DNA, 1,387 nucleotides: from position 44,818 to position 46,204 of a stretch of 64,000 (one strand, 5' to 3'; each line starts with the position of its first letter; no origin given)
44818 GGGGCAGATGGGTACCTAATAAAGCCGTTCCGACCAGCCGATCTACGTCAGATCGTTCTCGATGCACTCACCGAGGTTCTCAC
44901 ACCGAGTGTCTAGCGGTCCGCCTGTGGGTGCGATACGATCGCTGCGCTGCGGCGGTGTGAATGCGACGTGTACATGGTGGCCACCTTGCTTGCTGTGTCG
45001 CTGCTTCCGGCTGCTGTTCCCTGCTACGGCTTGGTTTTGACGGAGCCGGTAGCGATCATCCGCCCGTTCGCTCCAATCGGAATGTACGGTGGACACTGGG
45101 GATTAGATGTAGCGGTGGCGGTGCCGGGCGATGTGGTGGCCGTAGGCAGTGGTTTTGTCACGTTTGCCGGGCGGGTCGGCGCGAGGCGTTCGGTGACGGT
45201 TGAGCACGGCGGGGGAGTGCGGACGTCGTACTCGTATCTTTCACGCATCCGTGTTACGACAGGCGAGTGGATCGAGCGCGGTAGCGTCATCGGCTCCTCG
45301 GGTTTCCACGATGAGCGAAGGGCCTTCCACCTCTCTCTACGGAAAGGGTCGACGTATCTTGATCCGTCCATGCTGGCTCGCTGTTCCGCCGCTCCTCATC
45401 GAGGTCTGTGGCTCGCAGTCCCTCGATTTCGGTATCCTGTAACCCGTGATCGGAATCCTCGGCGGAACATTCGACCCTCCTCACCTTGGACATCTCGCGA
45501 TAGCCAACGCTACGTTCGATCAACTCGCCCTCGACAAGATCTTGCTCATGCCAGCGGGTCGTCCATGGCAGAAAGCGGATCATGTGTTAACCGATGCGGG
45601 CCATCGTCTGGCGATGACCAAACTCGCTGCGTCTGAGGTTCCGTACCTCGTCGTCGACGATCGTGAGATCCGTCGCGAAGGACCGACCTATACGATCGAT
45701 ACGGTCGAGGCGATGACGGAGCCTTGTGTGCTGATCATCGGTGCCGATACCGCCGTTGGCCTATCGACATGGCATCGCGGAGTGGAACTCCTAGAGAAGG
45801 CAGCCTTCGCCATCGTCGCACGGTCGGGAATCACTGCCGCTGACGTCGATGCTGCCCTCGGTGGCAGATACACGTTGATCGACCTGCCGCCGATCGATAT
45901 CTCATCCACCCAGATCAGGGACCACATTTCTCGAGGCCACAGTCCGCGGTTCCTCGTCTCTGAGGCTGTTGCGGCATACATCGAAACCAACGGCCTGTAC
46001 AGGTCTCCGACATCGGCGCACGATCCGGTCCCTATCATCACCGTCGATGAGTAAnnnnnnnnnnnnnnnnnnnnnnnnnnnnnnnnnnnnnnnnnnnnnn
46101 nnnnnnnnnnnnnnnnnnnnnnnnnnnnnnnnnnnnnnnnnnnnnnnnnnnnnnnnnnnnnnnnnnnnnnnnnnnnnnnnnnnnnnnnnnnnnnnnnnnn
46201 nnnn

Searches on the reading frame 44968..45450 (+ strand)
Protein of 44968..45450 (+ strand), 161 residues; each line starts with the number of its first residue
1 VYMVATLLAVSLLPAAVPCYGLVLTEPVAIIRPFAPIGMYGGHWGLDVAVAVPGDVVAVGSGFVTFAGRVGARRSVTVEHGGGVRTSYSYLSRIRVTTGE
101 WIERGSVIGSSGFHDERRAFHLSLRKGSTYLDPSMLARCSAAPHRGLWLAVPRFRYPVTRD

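Call 31: search_solved_structures(query=window:44968-45450:+, max_evalue=0.01, show_alignments=3)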
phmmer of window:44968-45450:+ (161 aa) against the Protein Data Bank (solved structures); distinct sequences matched with E-value up to 0.01: 26.
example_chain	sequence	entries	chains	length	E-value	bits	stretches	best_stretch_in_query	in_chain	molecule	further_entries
6jn0_A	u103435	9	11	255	1.2e-08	38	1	42-134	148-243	Peptidase M23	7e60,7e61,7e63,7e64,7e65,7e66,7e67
6jn1_A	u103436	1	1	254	1.2e-08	37.9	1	42-134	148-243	Peptidase M23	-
6jmz_A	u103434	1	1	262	1.2e-08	37.9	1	42-134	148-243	Peptidase M23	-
5kvp_A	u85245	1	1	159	1.3e-08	37.8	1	38-122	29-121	Zoocin A endopeptidase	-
6jmx_A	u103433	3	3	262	3e-08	36.6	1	42-133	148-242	Peptidase M23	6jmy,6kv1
5j1l_A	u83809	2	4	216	6.4e-08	35.5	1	38-121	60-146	ToxR-activated gene (TagE)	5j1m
6jn7_A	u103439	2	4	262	1.1e-07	34.8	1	42-133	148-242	Peptidase M23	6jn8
4qp5_A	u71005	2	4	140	4.3e-07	32.9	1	36-126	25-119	Lysostaphin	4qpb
5nmy_A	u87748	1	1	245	1.6e-06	31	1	36-126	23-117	Lysostaphin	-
4lxc_A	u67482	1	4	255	1.7e-06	30.9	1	36-126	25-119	Lysostaphin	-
6rk4_A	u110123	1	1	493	4.5e-06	29.5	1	36-126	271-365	Lysostaphin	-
2hsi_A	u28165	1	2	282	7.4e-06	28.8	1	40-122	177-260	Putative peptidase M23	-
5j1l_B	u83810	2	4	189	0.00023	24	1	8-115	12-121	ToxR-activated gene (TagE)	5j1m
6ue4_A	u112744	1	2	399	0.00027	23.8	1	41-115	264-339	ShyA endopeptidase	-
6u2a_A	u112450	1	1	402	0.00028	23.7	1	41-115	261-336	ShyA endopeptidase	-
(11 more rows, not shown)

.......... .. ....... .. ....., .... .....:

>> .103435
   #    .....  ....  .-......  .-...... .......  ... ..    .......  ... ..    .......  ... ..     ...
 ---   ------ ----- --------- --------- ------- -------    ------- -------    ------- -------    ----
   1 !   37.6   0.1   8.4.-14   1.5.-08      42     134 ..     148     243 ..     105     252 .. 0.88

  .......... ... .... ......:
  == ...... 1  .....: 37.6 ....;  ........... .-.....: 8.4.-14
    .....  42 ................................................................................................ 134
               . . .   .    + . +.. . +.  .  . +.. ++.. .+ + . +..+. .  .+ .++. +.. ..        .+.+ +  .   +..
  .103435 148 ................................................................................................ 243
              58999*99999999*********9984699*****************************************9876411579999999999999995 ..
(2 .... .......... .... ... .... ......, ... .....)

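Call 49: find_related_loci(query=A1, collection=metagenome_contigs, flank=7000)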
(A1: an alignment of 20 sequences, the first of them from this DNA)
Query A1 (160 aa) in metagenome_contigs; peptide patterns used: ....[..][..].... (x = any residue, [..] = any of these).
430 stretches matched a pattern; 341 encode a relative of the query (tblastn E <= 1e-3); the best 80 are kept; 80 distinct loci.
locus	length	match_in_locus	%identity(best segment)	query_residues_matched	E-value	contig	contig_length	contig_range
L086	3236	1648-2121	59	3-160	7e-60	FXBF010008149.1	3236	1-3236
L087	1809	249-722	58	3-160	3e-58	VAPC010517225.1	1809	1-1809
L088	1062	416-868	54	10-160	2e-51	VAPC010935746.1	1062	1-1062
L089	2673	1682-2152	49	3-160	2e-38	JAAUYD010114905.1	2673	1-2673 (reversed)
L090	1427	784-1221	49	1-150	4e-38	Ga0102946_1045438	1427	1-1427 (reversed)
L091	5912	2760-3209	42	2-151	5e-37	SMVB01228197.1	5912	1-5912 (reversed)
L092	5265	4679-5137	49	8-160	4e-37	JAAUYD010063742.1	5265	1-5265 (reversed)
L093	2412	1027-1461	51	19-160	3e-37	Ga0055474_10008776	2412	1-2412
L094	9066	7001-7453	47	3-149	1e-36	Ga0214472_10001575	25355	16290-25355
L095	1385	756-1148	51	19-149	3e-36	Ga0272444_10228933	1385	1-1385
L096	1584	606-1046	48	3-149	1e-35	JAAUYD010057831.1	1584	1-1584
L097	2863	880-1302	47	7-150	4e-35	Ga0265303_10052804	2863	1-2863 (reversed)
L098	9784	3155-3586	48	4-149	2e-34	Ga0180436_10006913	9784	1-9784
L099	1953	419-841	49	18-159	5e-35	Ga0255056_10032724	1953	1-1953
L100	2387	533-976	46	2-149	6e-35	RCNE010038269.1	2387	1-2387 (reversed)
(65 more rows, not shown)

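Call 63: find_homologous_proteins(query=window:44968-45450:+, max_evalue=0.00001)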
Query window:44968-45450:+ (161 aa): 66 proteins with E <= 0.00001 among 344 candidates.
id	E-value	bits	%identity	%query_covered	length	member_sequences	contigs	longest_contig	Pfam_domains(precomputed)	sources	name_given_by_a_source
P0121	3.5e-64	233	69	93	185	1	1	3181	PF01551.30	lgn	-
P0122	1.2e-47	179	55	99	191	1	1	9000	PF01551.30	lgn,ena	-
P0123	6.9e-47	177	53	99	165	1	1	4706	PF01551.30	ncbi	ncbi:MAG: M23 family metallopeptidase, partial [Actinomycetota bacterium]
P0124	3.7e-45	171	52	99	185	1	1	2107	PF01551.30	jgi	jgi:hypothetical protein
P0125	5.6e-45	171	58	91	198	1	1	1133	PF01551.30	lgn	-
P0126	4.3e-44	168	53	99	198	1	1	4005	PF01551.30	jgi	-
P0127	5.8e-44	167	50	95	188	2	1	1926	PF01551.30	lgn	-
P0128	7.4e-44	167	52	95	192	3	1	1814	PF01551.30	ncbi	-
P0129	2.7e-42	162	54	83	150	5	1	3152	PF01551.30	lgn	-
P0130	4.6e-34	135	48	96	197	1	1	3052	PF01551.30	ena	-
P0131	7.4e-34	135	51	81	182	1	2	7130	PF01551.30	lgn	-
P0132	6.4e-31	125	48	91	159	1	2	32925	PF01551.30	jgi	jgi:murein DD-endopeptidase MepM/ murein hydrolase activator NlpD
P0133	8.6e-31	125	44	96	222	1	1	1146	PF01551.30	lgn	-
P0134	3.9e-30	123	50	89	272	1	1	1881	PF01551.30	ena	-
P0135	6.8e-30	122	52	88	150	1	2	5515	PF01551.30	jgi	jgi:murein DD-endopeptidase MepM/ murein hydrolase activator NlpD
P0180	7.0e-19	86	43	90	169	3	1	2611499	PF01551.30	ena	-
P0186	1.4e-11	62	38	78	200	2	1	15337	PF01551.30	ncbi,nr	ncbi:MAG: M23 family metallopeptidase [Actinobacteria bacterium]|nr:M23 family metallopeptidase [Act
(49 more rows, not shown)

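Call 70: predict_structure(alignment_id=A2)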
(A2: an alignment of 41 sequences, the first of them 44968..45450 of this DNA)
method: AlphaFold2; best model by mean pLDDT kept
length: 161 residues; sequences in the alignment: 41
mean_pLDDT: 84.7   pTM: 0.75
mean pLDDT of the five models: 84.7, 84.5, 84.5, 83.5, 81.7
residues with pLDDT >= 90: 104; 70-90: 21; 50-70: 20; < 50: 16
segments of 3 or more residues with pLDDT < 50: 149-161
pLDDT, mean of each block of 10 residues (from residue 1): 69 65 88 91 94 91 98 97 97 98 97 94 96 88 50 43 39
secondary structure, 60 per line:
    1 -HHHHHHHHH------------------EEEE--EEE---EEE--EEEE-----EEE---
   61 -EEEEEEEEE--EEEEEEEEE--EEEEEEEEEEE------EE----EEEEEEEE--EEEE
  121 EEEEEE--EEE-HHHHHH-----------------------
elements in order: H2-10 E29-32 E35-37 E41-43 E46-49 E55-57 E62-70 E73-81 E84-94 E107-114 E117-126 E129-131 H133-138

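Call 72: fold_search(model_id=the predicted structure, library=pdb)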
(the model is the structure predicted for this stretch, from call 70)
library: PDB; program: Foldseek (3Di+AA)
matches with E <= 10: 362; with E <= 0.001: 65
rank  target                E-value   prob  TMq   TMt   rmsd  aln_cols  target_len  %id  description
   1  2b13_A                3.2e-08  1.00  0.60  0.73   3.1       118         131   21  Truncated S. aureus LytM, P41 crystal form (released 2006-01-10)
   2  6jn7_A                4.2e-08  1.00  0.62  0.40   3.9       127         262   27  Structure of H216A mutant closed form peptidoglycan peptidase (released 2020-01-15)
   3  7qrl_C                4.7e-08  1.00  0.63  0.68   5.0       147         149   18  LytM domain of DipM, a coordinator of a complex net of autolysins in Caulobacter crescentus (released 2023-06-21)
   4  6smk_E                5.2e-08  1.00  0.59  0.73   3.8       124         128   22  Crystal structure of catalytic domain A109H mutant of prophage-encoded M23 protein EnpA from Enterococcus faecalis. (released 2020-09-09)
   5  8c0j_B                5.9e-08  1.00  0.61  0.73   3.0       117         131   20  Structure of AmiB enzymatic domain bound to the EnvC LytM domain (released 2023-06-14)
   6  4lxc_D                6.2e-08  1.00  0.60  0.41   4.1       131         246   24  The antimicrobial peptidase lysostaphin from Staphylococcus simulans (released 2014-07-09)
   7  4bh5_A                7.7e-08  1.00  0.61  0.74   3.5       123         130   21  LytM domain of EnvC, an activator of cell wall amidases in Escherichia coli (released 2013-07-03)
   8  6jmy                  9.2e-08  1.00  0.64  0.41   3.2       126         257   27  Structure of wild type closed form of peptidoglycan peptidase (released 2020-01-15)
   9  4qpb_A                9.2e-08  1.00  0.59  0.70   3.5       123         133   25  Catalytic domain of the antimicrobial peptidase lysostaphin from Staphylococcus simulans crystallized in the absence o (released 2014-07-09)
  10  4qpb_B                9.2e-08  1.00  0.59  0.70   3.5       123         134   25  Catalytic domain of the antimicrobial peptidase lysostaphin from Staphylococcus simulans crystallized in the absence o (released 2014-07-09)
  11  4lxc_B                9.2e-08  1.00  0.60  0.42   4.6       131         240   24  The antimicrobial peptidase lysostaphin from Staphylococcus simulans (released 2014-07-09)
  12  5j1l_C                9.7e-08  1.00  0.60  0.60   3.5       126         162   28  Crystal structure of Csd1-Csd2 dimer I (released 2016-10-19)
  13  7qrl_A                1.0e-07  1.00  0.62  0.69   3.1       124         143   21  LytM domain of DipM, a coordinator of a complex net of autolysins in Caulobacter crescentus (released 2023-06-21)
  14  4lxc_A                1.0e-07  1.00  0.61  0.41   9.7       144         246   23  The antimicrobial peptidase lysostaphin from Staphylococcus simulans (released 2014-07-09)
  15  6jmx                  1.2e-07  1.00  0.64  0.41   3.4       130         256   27  Structure of open form of peptidoglycan peptidase (released 2020-01-15)
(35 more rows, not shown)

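Call 80: find_encoding_contigs(protein=P0186, flank=7000, max_places=2)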
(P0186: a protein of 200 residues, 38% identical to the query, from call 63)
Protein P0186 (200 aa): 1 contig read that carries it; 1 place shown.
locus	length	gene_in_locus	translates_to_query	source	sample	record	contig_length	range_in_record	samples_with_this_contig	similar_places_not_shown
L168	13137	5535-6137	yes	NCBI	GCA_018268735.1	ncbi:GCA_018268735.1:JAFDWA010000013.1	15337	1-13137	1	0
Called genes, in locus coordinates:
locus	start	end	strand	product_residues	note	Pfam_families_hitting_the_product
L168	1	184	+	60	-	PF02021:UPF0102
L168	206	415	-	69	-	PF27609:Rv1322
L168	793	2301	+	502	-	PF13541:ChlI, PF00158:Sigma54_activat (faint), PF01078:Mg_chelatase, PF07728:AAA_5 (weak), PF00493:MCM, PF13335:Mg_chelatase_C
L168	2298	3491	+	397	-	PF02481:DNA_processg_A, PF17782:WHD_DprA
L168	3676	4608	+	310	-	PF02899:Phage_int_SAM_1, PF00589:Phage_integrase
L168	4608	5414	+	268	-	PF04542:Sigma70_r2, PF04539:Sigma70_r3 (weak), PF04545:Sigma70_r4, PF08281:Sigma70_r4_2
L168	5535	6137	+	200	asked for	PF01551:Peptidase_M23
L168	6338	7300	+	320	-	PF00318:Ribosomal_S2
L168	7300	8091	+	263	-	PF00889:EF_TS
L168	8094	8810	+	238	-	PF00696:AA_kinase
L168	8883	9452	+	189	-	PF01765:RRF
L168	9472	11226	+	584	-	PF01148:CTP_transf_1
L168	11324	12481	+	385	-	PF02670:DXP_reductoisom, PF08436:DXP_redisom_C, PF13288:DXPR_C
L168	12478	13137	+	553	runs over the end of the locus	PF02163:Peptidase_M50, PF00595:PDZ (faint), PF13180:PDZ_2 (weak), PF17820:PDZ_6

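Call 81: find_encoding_contigs(protein=P0180, flank=7000, max_places=2)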
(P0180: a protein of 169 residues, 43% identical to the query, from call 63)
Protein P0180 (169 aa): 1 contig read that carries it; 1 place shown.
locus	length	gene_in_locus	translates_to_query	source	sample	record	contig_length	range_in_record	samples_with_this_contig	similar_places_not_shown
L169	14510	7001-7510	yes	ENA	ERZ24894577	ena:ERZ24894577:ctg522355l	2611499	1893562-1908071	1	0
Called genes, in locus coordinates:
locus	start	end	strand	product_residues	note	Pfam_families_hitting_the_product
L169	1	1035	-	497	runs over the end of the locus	PF02386:TrkH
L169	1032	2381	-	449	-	PF02254:TrkA_N, PF02558:ApbA (faint), PF13241:NAD_binding_7 (faint), PF02080:TrkA_C, PF02254:TrkA_N, PF02080:TrkA_C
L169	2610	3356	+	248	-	PF00004:AAA, PF07726:AAA_3 (faint), PF07728:AAA_5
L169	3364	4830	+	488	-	PF05762:VWA_CoxE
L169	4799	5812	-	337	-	PF00044:Gp_dh_N, PF02800:Gp_dh_C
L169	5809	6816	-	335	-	PF00044:Gp_dh_N, PF02800:Gp_dh_C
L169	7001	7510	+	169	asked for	PF01551:Peptidase_M23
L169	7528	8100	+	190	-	PF01467:CTP_transf_like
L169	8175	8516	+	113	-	PF02410:RsfS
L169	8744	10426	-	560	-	PF12679:ABC2_membrane_2, PF10920:DUF2705 (weak), PF12698:ABC2_membrane_3, PF12730:ABC2_membrane_4 (faint), PF13346:ABC2_membrane_5 (faint), PF12679:ABC2_membrane_2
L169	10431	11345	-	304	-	PF00005:ABC_tran, PF13304:AAA_21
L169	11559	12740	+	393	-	PF01571:GCV_T, PF08669:GCV_T_C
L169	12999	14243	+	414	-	PF02720:DUF222, PF01844:HNH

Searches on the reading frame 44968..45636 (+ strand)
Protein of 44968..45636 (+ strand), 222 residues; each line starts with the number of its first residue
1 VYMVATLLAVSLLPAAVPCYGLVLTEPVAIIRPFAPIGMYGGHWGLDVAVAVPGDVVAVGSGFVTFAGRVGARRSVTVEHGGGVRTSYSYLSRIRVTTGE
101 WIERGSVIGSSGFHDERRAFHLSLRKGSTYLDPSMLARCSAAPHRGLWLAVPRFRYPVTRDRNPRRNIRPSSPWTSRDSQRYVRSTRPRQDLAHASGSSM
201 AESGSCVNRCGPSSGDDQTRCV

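Call 3: search_protein_families(library=pfam, proteins=[window:44968-45636:+], max_evalue=0.01)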
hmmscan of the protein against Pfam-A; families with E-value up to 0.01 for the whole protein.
window:44968-45636:+ (222 aa): 1 family
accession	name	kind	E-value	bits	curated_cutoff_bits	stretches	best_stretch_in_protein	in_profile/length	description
PF01551.29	Peptidase_M23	-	2.5e-15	56.9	28.7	1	42-133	2-96/96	Peptidase family M23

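Call 4: search_protein_families(library=ncbifam, proteins=[window:44968-45636:+], max_evalue=0.01)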
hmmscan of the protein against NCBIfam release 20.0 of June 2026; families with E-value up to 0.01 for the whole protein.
window:44968-45636:+ (222 aa): 10 families
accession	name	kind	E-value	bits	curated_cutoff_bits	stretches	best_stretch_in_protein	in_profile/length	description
NF052530.1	Heli_ShapePgp3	exception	2e-09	37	300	1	42-112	166-237/270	peptidoglycan metallopeptidase Pgp3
NF008652.0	PRK11649.1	equivalog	2.1e-07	30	341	1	38-114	308-385/439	murein DD-endopeptidase MepM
NF053825.1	PdgNdpepShyA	equivalog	8e-07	28.1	700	1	39-113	292-367/425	peptidoglycan DD-endopeptidase ShyA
NF052336.1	PdgHdaseHSB100310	equivalog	8.9e-07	28.6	500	1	43-124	57-139/316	peptidoglycan hydrolase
NF053738.1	S2SprSpoIIQBc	equivalog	8.6e-06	25.5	250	1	55-134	136-220/232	stage II sporulation protein SpoIIQ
NF047755.1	LIC_10271_M23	exception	9.2e-06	25.5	180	1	32-134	107-206/207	LIC_10271 family cell wall hydrolase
NF052529.1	PG_M23_Pgp6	exception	4.9e-05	22.2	600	1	43-113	335-406/452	peptidoglycan metallopeptidase Pgp6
NF041208.1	celldiv_DipM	equivalog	0.00017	21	740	1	45-134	321-414/419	cell division endopeptidase DipM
NF047657.1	CellWlHdaseLepto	equivalog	0.00035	20.1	400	1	70-136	156-219/221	hypothetical protein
NF040883.1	amid_act_ActS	equivalog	0.00056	19.3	375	1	39-134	132-230/242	amidase activator ActS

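Call 54: search_protein_families(library=padloc, proteins=[window:44968-45636:+], max_evalue=0.001)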
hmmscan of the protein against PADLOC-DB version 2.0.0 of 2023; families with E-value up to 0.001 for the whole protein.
window:44968-45636:+ (222 aa): 0 families

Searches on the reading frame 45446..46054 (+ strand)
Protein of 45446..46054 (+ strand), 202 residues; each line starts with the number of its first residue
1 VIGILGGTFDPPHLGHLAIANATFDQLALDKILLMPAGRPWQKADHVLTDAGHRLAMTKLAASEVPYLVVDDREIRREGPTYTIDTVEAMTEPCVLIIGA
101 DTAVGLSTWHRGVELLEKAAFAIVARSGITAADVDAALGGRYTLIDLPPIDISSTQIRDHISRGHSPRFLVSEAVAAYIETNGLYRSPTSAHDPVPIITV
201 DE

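Call 3: search_protein_families(library=pfam, proteins=[window:45446-46054:+], max_evalue=0.01)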
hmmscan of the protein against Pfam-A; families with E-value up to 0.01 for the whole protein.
window:45446-46054:+ (202 aa): 1 family
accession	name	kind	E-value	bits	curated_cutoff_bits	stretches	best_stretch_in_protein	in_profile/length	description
PF01467.32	CTP_transf_like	-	3.8e-23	82.6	21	1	4-159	1-132/133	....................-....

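Call 4: search_protein_families(library=ncbifam, proteins=[window:45446-46054:+], max_evalue=0.01)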
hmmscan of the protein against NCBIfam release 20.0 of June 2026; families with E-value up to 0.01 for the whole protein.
window:45446-46054:+ (202 aa): 14 families
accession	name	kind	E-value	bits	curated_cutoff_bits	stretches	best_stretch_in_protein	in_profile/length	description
NF000840.1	PRK00071.1-3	equivalog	7.6e-49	165.9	150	1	2-186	8-199/201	nicotinate-nucleotide adenylyltransferase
NF000841.0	PRK00071.1-4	equivalog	1.1e-43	149.3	197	1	2-186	9-193/194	nicotinate-nucleotide adenylyltransferase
NF000839.0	PRK00071.1-1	equivalog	1.9e-43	148.9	187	2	3-131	9-142/219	nicotinate-nucleotide adenylyltransferase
TIGR00482.1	TIGR00482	equivalog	4.4e-43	147.6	112.45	1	4-185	1-194/194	nicotinate (nicotinamide) nucleotide adenylyltransferase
NF005410.0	PRK06973.1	equivalog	5.9e-39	133.8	214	1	2-137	24-167/243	nicotinate-nucleotide adenylyltransferase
NF005519.0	PRK07152.1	equivalog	7.3e-32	110.7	315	1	2-186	3-185/361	nicotinate-nucleotide adenylyltransferase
NF000843.0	PRK00071.2-2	equivalog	3.4e-19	69.2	240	1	2-131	14-146/212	nicotinate-nucleotide adenylyltransferase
NF000842.0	PRK00071.2-1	equivalog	8.5e-13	48.4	167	1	2-189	4-188/191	nicotinate-nucleotide adenylyltransferase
NF000845.0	PRK00071.2-4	equivalog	9.1e-13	48.1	210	1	2-142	10-153/197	nicotinate-nucleotide adenylyltransferase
NF000846.0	PRK00071.2-5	equivalog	1.8e-11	43.9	329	1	2-128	21-150/210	nicotinate-nucleotide adenylyltransferase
NF006479.0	PRK08887.1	equivalog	4.5e-08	33.1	164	1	2-120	4-127/174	nicotinate-nicotinamide nucleotide adenylyltransferase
TIGR00125.1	cyt_tran_rel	domain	1e-06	28.8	27.7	1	2-62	1-60/65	adenylyltransferase/cytidyltransferase family protein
NF002243.0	PRK01153.1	subfamily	0.00078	19.1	127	0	3-64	3-62/175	nicotinamide-nucleotide adenylyltransferase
TIGR01510.1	coaD_prev_kdtB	equivalog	0.0011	19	103.3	1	3-37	2-34/155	pantetheine-phosphate adenylyltransferase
